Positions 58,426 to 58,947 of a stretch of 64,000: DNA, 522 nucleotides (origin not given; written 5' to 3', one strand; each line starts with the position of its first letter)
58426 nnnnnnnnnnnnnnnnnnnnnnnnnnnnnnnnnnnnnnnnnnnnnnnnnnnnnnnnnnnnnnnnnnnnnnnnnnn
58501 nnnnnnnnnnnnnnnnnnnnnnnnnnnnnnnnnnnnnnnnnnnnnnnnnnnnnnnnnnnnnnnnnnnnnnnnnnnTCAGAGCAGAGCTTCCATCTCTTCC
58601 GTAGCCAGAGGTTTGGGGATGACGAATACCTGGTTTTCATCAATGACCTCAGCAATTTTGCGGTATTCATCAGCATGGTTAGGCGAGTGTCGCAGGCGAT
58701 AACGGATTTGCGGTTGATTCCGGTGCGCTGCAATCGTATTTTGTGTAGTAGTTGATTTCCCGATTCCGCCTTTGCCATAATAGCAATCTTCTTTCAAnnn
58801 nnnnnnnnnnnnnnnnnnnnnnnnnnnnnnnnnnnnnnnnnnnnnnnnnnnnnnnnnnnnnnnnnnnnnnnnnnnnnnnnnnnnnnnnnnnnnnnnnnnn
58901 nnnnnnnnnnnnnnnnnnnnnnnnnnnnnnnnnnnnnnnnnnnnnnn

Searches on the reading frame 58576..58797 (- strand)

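Call 4: search_protein_families(library=pfam, proteins=[window:58576-58797:-], max_evalue=1)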
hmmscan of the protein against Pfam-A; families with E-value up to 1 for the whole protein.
window:58576-58797:- (73 aa): 6 families
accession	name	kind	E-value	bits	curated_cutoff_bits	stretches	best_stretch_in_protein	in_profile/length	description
PF00142.24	Fer4_NifH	-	1.4e-11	44.8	25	2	31-73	223-265/271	4Fe-4S iron sulfur cluster binding proteins, NifH/frxC family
PF13401.12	AAA_22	-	0.0049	17.6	27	1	7-58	11-64/130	AAA domain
PF00910.28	RNA_helicase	-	0.028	15.4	21.5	1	6-49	3-51/105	RNA helicase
PF10609.15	ParA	-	0.029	14.2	27.1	1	8-24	11-27/246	NUBPL iron-transfer P-loop NTPase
PF20720.3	nSTAND3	-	0.033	14.3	27.2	1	8-64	24-75/155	Novel STAND NTPase 3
PF25199.1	nSTAND_NTPase5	-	0.053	13.8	34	1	8-60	48-102/145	Novel STAND NTPase 5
